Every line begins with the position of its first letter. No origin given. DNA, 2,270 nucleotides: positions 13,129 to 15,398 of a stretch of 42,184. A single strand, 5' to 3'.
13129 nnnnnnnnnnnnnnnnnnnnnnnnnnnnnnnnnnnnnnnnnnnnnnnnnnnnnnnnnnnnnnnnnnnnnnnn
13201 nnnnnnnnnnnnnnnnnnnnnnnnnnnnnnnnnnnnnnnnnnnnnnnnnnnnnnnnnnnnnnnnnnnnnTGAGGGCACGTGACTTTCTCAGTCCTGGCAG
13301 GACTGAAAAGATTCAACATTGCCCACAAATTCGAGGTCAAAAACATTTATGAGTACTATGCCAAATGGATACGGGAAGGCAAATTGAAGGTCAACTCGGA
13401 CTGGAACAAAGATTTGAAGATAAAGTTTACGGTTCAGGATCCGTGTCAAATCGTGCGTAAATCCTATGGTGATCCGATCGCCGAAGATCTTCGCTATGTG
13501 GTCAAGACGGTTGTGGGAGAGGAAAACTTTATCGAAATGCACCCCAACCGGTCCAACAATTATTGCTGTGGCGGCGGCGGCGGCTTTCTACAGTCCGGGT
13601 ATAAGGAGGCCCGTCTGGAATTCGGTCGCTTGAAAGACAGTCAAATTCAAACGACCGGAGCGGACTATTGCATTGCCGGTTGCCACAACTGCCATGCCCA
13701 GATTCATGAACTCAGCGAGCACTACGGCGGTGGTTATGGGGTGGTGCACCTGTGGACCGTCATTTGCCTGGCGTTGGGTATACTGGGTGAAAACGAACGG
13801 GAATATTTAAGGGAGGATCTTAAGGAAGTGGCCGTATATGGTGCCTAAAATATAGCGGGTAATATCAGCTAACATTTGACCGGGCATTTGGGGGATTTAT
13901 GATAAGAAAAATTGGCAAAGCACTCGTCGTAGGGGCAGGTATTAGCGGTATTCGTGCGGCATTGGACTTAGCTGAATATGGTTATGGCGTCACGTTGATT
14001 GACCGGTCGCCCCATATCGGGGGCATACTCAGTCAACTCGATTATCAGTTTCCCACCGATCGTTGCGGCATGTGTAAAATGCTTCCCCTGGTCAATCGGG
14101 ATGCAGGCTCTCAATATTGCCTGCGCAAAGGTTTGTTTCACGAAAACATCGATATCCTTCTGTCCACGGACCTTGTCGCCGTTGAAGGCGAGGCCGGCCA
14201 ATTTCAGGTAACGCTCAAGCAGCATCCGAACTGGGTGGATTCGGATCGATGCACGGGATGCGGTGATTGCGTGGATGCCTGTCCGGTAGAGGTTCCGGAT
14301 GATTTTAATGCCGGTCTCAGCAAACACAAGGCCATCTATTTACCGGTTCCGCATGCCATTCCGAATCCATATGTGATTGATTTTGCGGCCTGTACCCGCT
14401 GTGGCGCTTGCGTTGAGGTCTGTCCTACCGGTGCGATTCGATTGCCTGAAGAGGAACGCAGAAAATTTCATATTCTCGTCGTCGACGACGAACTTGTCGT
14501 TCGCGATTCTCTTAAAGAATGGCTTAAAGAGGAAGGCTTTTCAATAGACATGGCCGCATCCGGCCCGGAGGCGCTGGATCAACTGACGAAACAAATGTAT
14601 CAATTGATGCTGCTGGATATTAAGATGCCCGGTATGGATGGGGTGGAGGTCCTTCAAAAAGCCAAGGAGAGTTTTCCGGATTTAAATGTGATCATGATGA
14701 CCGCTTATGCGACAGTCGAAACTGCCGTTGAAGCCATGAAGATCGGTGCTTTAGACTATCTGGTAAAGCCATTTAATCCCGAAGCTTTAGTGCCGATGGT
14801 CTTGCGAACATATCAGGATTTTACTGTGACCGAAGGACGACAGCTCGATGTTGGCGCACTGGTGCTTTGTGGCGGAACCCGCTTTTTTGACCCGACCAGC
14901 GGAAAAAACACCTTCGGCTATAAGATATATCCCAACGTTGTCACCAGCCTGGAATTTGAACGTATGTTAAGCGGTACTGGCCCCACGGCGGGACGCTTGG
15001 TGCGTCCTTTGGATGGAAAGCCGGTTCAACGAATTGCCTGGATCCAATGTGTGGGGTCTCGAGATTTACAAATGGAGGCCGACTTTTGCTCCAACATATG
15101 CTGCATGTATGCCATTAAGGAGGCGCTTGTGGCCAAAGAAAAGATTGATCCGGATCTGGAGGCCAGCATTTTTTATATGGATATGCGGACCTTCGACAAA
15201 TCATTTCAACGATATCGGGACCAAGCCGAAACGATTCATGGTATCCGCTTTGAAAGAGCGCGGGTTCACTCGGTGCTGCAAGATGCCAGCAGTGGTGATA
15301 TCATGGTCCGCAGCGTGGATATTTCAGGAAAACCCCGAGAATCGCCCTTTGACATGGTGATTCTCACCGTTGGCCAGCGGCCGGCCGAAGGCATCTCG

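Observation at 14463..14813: Complete CheY-like receiver domain inserted inside an HdrA-type flavoprotein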

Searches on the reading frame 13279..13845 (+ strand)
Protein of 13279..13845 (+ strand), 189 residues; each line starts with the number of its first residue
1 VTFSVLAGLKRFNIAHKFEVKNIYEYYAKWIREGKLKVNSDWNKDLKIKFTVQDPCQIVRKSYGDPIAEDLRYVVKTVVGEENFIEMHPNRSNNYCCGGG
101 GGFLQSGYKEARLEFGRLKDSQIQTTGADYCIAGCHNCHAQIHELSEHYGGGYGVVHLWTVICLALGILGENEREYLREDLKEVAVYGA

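Call 7: search_protein_families(library=pfam, proteins=[window:13279-13845:+], max_evalue=0.001)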
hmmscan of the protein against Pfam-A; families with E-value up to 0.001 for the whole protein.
window:13279-13845:+ (189 aa): 1 family
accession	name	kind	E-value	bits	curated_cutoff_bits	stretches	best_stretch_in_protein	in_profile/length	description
PF02754.22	CCG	-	4.6e-12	46.3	20.6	1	51-142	2-84/85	Cysteine-rich domain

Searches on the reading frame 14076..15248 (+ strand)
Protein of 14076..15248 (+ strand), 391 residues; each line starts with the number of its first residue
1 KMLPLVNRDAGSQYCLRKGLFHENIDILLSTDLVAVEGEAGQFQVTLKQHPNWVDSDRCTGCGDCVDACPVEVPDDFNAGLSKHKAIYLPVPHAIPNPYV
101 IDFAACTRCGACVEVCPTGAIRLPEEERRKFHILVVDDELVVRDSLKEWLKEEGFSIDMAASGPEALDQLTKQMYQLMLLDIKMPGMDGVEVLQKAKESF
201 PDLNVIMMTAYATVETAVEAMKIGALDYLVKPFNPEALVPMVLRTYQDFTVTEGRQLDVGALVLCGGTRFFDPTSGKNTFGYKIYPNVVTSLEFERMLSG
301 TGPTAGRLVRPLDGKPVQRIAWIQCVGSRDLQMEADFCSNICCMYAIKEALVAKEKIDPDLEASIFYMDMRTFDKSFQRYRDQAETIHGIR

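Call 24: search_protein_representatives(protein=window:14076-15248:+)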
Query: 391 residues. Proteins with E-value up to 0.001 (for the whole library): 828369; up to 1e-10: 131956; up to 1e-30: 1264. The best 150 are listed.
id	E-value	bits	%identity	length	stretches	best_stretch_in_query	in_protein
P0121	3.9e-176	602.2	59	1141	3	1-391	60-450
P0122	1.5e-170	583.8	65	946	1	1-391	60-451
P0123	1.9e-168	576.9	64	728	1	1-391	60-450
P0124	2.8e-163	559.9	63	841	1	1-391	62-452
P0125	3.6e-163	559.5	54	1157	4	1-391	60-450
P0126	7.2e-157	538.7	51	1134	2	1-386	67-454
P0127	5.9e-152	522.6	73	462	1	1-307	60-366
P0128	3.1e-149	513.6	54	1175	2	1-386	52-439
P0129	9.5e-149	512.0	58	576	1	2-391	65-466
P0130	6.4e-146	502.7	50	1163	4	2-389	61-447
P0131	5.2e-141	486.5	50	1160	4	1-385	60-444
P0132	8.7e-139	479.2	54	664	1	1-390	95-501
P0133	7.2e-127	440.0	50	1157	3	1-384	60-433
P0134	2.2e-125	435.1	46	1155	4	1-391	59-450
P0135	1.4e-118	412.7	39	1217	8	257-381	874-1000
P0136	2.3e-117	408.7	48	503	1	1-391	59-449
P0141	9.8e-106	370.4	55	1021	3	256-390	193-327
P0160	5.9e-83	295.4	56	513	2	122-252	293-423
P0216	9.0e-68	245.4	42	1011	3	255-383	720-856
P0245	6.8e-63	229.4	40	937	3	132-243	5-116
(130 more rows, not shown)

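Call 39: search_protein_families(library=pfam, proteins=[P0134, P0136, P0135, P0216, P0245, P0160, P0141], max_evalue=0.000001)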
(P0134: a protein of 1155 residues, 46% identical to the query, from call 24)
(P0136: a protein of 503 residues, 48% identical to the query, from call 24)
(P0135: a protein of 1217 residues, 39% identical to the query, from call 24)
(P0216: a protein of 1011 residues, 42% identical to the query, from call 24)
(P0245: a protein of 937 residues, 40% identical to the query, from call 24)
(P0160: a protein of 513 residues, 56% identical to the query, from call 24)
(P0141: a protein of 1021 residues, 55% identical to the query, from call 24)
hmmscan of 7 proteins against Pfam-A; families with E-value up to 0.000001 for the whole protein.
P0134 (1155 aa): 18 families
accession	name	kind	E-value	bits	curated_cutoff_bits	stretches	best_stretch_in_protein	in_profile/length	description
PF07992.20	Pyr_redox_2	-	1.3e-23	84.3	26.1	1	736-847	4-114/291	Pyridine nucleotide-disulphide oxidoreductase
PF00037.32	Fer4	-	1.2e-18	66.5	21.1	0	1105-1126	1-22/24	4Fe-4S binding domain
PF13237.11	Fer4_10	-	3.8e-18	65.6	25.5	1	1079-1123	7-53/53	4Fe-4S dicluster domain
PF13450.12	NAD_binding_8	-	5.4e-18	65.5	21.9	2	737-774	1-38/68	NAD(P)-binding Rossmann-like domain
PF12838.12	Fer4_7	-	2.7e-17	63.4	27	2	1081-1125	2-51/52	4Fe-4S dicluster domain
PF12831.13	FAD_oxidored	-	5.9e-16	59.2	27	1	6-45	1-40/416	FAD dependent oxidoreductase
PF12837.12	Fer4_6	-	9.2e-15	54.2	25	0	112-130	4-22/24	4Fe-4S binding domain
PF13187.11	Fer4_9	-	7.8e-14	51.9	27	1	117-178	2-51/52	4Fe-4S dicluster domain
PF00890.30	FAD_binding_2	-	1.3e-13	51.4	20.4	1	735-769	2-36/414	FAD binding domain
PF14697.11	Fer4_21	-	1e-12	48.4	35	0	1074-1123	1-52/59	4Fe-4S dicluster domain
PF13484.11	Fer4_16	-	6.1e-12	46.6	30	0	164-186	2-27/66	4Fe-4S double cluster binding domain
PF25160.1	LdpA_Fe-S-bd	-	1.8e-11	44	27.6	0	111-131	22-42/49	LdpA Fe-S cluster-binding domain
PF01266.30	DAO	-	2.5e-10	40.9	27.9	0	6-40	1-35/353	FAD dependent oxidoreductase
PF00070.33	Pyr_redox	-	4.2e-10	40.4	22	0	736-815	3-70/82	Pyridine nucleotide-disulphide oxidoreductase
PF12797.12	Fer4_2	-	1.9e-09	37.3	24.5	0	111-129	4-22/22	4Fe-4S binding domain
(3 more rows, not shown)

P0136 (503 aa): 7 families
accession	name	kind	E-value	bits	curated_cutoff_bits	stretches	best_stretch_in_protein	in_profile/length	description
PF00037.32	Fer4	-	1.9e-12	46.8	21.1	1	112-130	3-21/24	4Fe-4S binding domain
PF12837.12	Fer4_6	-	9.4e-09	35.2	25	0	112-130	4-22/24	4Fe-4S binding domain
PF14697.11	Fer4_21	-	1.8e-08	34.8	35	0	112-129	36-53/59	4Fe-4S dicluster domain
PF13187.11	Fer4_9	-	5.1e-08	33.3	27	1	116-179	1-52/52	4Fe-4S dicluster domain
PF12838.12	Fer4_7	-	1.2e-07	32.5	27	0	116-178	1-52/52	4Fe-4S dicluster domain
PF12831.13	FAD_oxidored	-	2.9e-07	30.6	27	1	6-45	1-40/416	FAD dependent oxidoreductase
PF25160.1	LdpA_Fe-S-bd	-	3.4e-07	30.4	27.6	0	112-131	23-42/49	LdpA Fe-S cluster-binding domain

P0135 (1217 aa): 16 families
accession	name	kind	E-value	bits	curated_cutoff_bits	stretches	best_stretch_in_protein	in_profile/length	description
PF00072.30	Response_reg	-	3.7e-86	285.1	30.2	3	316-425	1-110/111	Response regulator receiver domain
PF00037.32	Fer4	-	1.7e-32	110.4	21.1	0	760-781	2-23/24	4Fe-4S binding domain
PF12837.12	Fer4_6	-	8.1e-23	79.7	25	0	1170-1191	2-23/24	4Fe-4S binding domain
PF13237.11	Fer4_10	-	8.5e-23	80.5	25.5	2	1140-1188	3-53/53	4Fe-4S dicluster domain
PF12838.12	Fer4_7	-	4.1e-22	78.8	27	3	1146-1191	2-52/52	4Fe-4S dicluster domain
PF12797.12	Fer4_2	-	1e-20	72.6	24.5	0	686-705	3-22/22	4Fe-4S binding domain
PF14697.11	Fer4_21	-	8.8e-19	67.8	35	1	1140-1189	2-53/59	4Fe-4S dicluster domain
PF13187.11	Fer4_9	-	1.3e-18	67.2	27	1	1146-1191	2-51/52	4Fe-4S dicluster domain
PF23198.2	PDE8A_N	-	2e-14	54.2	29.6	0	15-93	9-89/147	PDE8A-like, N-terminal domain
PF13484.11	Fer4_16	-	3.3e-13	50.6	30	0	692-711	1-20/66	4Fe-4S double cluster binding domain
PF25160.1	LdpA_Fe-S-bd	-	3.8e-09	36.6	27.6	0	1149-1191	6-42/49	LdpA Fe-S cluster-binding domain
PF07992.20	Pyr_redox_2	-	7.3e-09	35.9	26.1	0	592-626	2-31/291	Pyridine nucleotide-disulphide oxidoreductase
PF12831.13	FAD_oxidored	-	6.9e-08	32.6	27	1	592-629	1-38/416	FAD dependent oxidoreductase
PF13459.11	Fer4_15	-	7.5e-08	33.4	22.4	0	687-704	2-19/66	4Fe-4S single cluster domain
PF13183.11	Fer4_8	-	7.3e-07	30.1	27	0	690-749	2-67/68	4Fe-4S dicluster domain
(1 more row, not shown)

P0216 (1011 aa): 5 families
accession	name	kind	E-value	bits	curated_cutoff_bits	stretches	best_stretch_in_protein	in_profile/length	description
PF00072.30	Response_reg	-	1.5e-33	115.7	30.2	1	7-114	1-108/111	Response regulator receiver domain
PF07992.20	Pyr_redox_2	-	3.9e-11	43.4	26.1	0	542-741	2-116/291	Pyridine nucleotide-disulphide oxidoreductase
PF01597.25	GCV_H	-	4.9e-09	36.6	22.2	1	179-254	32-106/122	Glycine cleavage H-protein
PF00037.32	Fer4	-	5.8e-08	32.7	21.1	0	637-657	2-22/24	4Fe-4S binding domain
PF12831.13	FAD_oxidored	-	4e-07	30.1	27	1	542-580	1-39/416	FAD dependent oxidoreductase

P0245 (937 aa): 7 families
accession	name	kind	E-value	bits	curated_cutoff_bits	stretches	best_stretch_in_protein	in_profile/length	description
PF00072.30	Response_reg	-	6.1e-80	265.1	30.2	3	6-115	1-110/111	Response regulator receiver domain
PF02518.31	HATPase_c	-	9e-28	97.4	26.4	1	687-795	2-109/111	Histidine kinase-, DNA gyrase B-, and HSP90-like ATPase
PF00512.31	HisKA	-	1.5e-17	63.8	26.9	1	580-641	2-63/66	His Kinase A (phospho-acceptor) domain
PF01590.32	GAF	-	3.4e-16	60.4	22.4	1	296-438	2-133/133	GAF domain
PF13185.12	GAF_2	-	3.4e-15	56.9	28.6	1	294-438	2-135/136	GAF domain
PF13492.12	GAF_3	-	1.8e-12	48.2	27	1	295-439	1-128/129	GAF domain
PF23198.2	PDE8A_N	-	5.5e-11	43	29.6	0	813-895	6-89/147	PDE8A-like, N-terminal domain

P0160 (513 aa): 3 families
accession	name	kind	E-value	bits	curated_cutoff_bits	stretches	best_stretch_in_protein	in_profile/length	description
PF00072.30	Response_reg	-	5.2e-66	220.2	30.2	2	304-409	1-106/111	Response regulator receiver domain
PF02518.31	HATPase_c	-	1e-25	90.8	26.4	1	435-506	35-110/111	Histidine kinase-, DNA gyrase B-, and HSP90-like ATPase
PF00512.31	HisKA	-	1.8e-13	50.8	26.9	1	145-208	3-65/66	His Kinase A (phospho-acceptor) domain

P0141 (1021 aa): 18 families
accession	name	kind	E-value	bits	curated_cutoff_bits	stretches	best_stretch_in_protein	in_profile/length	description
PF07992.20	Pyr_redox_2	-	7.9e-25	88.3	26.1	1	604-718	3-114/291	Pyridine nucleotide-disulphide oxidoreductase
PF00037.32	Fer4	-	2.3e-20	71.9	21.1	1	158-181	1-24/24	4Fe-4S binding domain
PF13450.12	NAD_binding_8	-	2.7e-17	63.2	21.9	1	606-642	1-37/68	NAD(P)-binding Rossmann-like domain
PF12838.12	Fer4_7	-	6e-17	62.3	27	1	118-179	2-52/52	4Fe-4S dicluster domain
PF12831.13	FAD_oxidored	-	1.3e-16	61.3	27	1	605-641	3-39/416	FAD dependent oxidoreductase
PF13237.11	Fer4_10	-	6.5e-16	58.4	25.5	1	113-176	4-53/53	4Fe-4S dicluster domain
PF13187.11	Fer4_9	-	5.2e-13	49.2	27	1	118-180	2-52/52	4Fe-4S dicluster domain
PF01266.30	DAO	-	2.2e-12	47.6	27.9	0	9-41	3-35/353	FAD dependent oxidoreductase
PF00890.30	FAD_binding_2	-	4.1e-12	46.4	20.4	0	604-642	2-40/414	FAD binding domain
PF00070.33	Pyr_redox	-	9.8e-11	42.5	22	0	8-41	2-35/82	Pyridine nucleotide-disulphide oxidoreductase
PF12837.12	Fer4_6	-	1.5e-10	40.9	25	0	113-130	4-21/24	4Fe-4S binding domain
PF13484.11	Fer4_16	-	2.8e-10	41.2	30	0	165-189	2-25/66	4Fe-4S double cluster binding domain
PF12797.12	Fer4_2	-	2.8e-10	39.9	24.5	0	113-130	5-22/22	4Fe-4S binding domain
PF14697.11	Fer4_21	-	1.7e-09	38.1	35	0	113-181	3-58/59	4Fe-4S dicluster domain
PF03486.20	HI0933_like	-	5.8e-09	36.2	50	0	604-637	3-36/244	HI0933-like protein Rossmann domain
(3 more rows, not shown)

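Call 47: find_related_loci(query=P0141, collection=genome_contigs, flank=10000)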
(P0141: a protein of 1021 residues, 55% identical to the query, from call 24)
Query P0141 (1021 aa) in genome_contigs; peptide patterns used: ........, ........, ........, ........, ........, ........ (x = any residue, [..] = any of these).
310 stretches matched a pattern; 282 encode a relative of the query (tblastn E <= 1e-3); the best 80 are kept; 80 distinct loci.
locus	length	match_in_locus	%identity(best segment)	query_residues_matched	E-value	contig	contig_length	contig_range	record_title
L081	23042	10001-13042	52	1-1015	0e+0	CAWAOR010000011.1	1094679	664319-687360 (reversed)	MAG: uncultured delta proteobacterium isolate MFD02979.bin.1.141 genome assembly, contig: contig_27357, whole genome sho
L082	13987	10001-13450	52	1-1020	0e+0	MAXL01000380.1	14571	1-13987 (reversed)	MAG: Desulfobacterales bacterium S5133MH16 k99_449955, whole genome shotgun sequence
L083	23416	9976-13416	52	1-1017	0e+0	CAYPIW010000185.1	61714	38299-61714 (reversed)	MAG TPA_asm: uncultured Desulfobacteraceae bacterium isolate SRP067234_co1_295 genome assembly, contig: k99_407465, whol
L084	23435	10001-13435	51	1-1015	0e+0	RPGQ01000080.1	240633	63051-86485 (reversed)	MAG: Desulfobacteraceae bacterium Eth-SRB2 Scaffold279_pilon, whole genome shotgun sequence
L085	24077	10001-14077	55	1-1018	0e+0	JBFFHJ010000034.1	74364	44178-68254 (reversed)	MAG: bacterium isolate Mix_mud16.2022.02.20 k141_2955426_length_74364_cov_12.9983, whole genome shotgun sequence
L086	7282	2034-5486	51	1-1017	0e+0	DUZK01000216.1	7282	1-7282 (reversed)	MAG TPA_asm: Deltaproteobacteria bacterium isolate MAG_15370_dsfb_81 Ga0180009_10013608, whole genome shotgun sequence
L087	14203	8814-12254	51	1-1017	0e+0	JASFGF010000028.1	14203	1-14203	MAG: Desulfobacterales bacterium isolate D0606U02metaG_Bin_281 D0606U02metaG_FD_scaffold_346_c1, whole genome shotgun se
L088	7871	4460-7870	50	4-1014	0e+0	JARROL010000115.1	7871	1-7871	MAG: Desulfobacterales bacterium isolate Spart_149_MAG scaffold_4819, whole genome shotgun sequence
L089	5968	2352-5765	52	1-1015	0e+0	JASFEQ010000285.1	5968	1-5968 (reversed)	MAG: Desulfobacteraceae bacterium isolate D0606M12metaG_Bin_56 D0606M12metaG_FD_scaffold_4429_c1, whole genome shotgun s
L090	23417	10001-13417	52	1-1015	0e+0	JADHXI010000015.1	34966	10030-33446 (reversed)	MAG: Desulfobacteraceae bacterium isolate BS750m-G49 BS-750m-C1307, whole genome shotgun sequence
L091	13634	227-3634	52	3-1015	0e+0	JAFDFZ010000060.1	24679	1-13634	MAG: Deltaproteobacteria bacterium isolate Meg22_1012_Bin_121 Meg22_1012_Bin_121_scaffold_4867, whole genome shotgun seq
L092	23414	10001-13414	51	4-1015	0e+0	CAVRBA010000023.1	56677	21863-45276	MAG: uncultured delta proteobacterium isolate MFD03551.bin.2.4 genome assembly, contig: contig_35294, whole genome shotg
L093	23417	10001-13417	50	1-1015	0e+0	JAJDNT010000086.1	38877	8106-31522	MAG: Deltaproteobacteria bacterium isolate ALSabin.159 k141_8900981, whole genome shotgun sequence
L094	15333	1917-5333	49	1-1016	0e+0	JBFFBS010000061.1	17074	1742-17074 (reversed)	MAG: Syntrophobacteria bacterium isolate Mix_mud12.2021.10.10 k141_1441476_length_17074_cov_15.9642, whole genome shotgu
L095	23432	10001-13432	51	1-1015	0e+0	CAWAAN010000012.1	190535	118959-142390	MAG: uncultured delta proteobacterium isolate MFD01721.bin.2.15 genome assembly, contig: contig_41737, whole genome shot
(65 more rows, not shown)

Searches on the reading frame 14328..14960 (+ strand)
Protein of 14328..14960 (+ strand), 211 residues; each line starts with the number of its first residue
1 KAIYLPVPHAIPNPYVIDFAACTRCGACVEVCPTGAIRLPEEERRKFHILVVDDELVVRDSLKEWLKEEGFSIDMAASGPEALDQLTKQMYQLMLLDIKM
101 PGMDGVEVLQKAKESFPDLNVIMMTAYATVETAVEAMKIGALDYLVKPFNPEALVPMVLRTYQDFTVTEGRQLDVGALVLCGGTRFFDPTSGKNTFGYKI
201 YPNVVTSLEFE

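Call 16: find_related_loci(query=window:14328-14960:+, collection=genome_contigs, flank=10000)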
Query window:14328-14960:+ (211 aa) in genome_contigs; peptide patterns used: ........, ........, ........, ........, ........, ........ (x = any residue, [..] = any of these).
220 stretches matched a pattern; 129 encode a relative of the query (tblastn E <= 1e-3); the best 80 are kept; 80 distinct loci.
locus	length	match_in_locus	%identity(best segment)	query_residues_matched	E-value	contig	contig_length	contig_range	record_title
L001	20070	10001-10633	91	1-211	1e-131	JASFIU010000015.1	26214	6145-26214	MAG: Desulfobacterales bacterium isolate D0608S20remetaG_Bin_248 D0608S20remetaG_FD_scaffold_113_c1, whole genome shotgu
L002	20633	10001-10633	91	1-211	6e-131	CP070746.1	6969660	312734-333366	MAG: Desulfobacterales bacterium isolate bin36 chromosome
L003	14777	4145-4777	87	1-211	2e-127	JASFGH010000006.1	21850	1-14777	MAG: Desulfobacterales bacterium isolate D0606U02metaG_Bin_318 D0606U02metaG_FD_scaffold_69_c1, whole genome shotgun seq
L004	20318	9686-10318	87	1-211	2e-127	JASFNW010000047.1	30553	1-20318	MAG: Desulfobacterales bacterium isolate D0819M02metaG_Bin_17 D0819M02metaG_FD_scaffold_78_c1, whole genome shotgun sequ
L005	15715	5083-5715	87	1-211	1e-126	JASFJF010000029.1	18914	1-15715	MAG: Desulfobacterales bacterium isolate D0608S20remetaG_sub_Bin_263 D0608S20remetaG_FD_scaffold_327_c1, whole genome sh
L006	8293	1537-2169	85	1-211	6e-126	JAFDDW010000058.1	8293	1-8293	MAG: Deltaproteobacteria bacterium isolate Meg19_1012_Bin_272 Meg19_1012_Bin_272_scaffold_33163, whole genome shotgun se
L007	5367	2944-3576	87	1-211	6e-126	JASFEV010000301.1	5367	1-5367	MAG: Desulfobacterales bacterium isolate D0606M20metaG_Bin_156 D0606M20metaG_FD_scaffold_982_c2, whole genome shotgun se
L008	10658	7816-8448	86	1-211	2e-124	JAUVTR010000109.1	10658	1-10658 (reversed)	MAG: Desulfobacterales bacterium isolate CSMAG_771 CSMAG_771_k141_1238463_length_10658_cov_12.0000, whole genome shotgun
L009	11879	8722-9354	84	1-211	4e-124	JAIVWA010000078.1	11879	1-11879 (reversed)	MAG: Gammaproteobacteria bacterium isolate HYP3_UM_18 NODE_374_length_11879_cov_0.984173, whole genome shotgun sequence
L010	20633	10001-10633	84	1-211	2e-123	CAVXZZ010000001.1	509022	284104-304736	MAG: uncultured delta proteobacterium isolate MFD03804.bin.1.84 genome assembly, contig: contig_12033, whole genome shot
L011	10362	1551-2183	86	1-211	2e-123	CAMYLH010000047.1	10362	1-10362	MAG: uncultured Desulfobacterales bacterium isolate FCS_M_Desulfobacterota_02 genome assembly, contig: scaffold_7903, wh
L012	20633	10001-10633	83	1-211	7e-123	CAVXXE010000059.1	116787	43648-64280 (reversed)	MAG: uncultured delta proteobacterium isolate MFD03804.bin.2.141 genome assembly, contig: contig_32245, whole genome sho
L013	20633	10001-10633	82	1-211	1e-121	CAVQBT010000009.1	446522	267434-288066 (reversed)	MAG: uncultured delta proteobacterium isolate MFD02923.bin.2.3 genome assembly, contig: contig_18479, whole genome shotg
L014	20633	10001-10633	82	1-211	4e-121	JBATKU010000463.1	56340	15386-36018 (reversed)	MAG: Desulfobacterales bacterium isolate MFD10234_ilm_asm_bin6 k127_20491, whole genome shotgun sequence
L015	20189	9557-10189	83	1-211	5e-121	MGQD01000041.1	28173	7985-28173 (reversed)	MAG: Deltaproteobacteria bacterium RBG_13_49_15 RBG_13_scaffold_1552, whole genome shotgun sequence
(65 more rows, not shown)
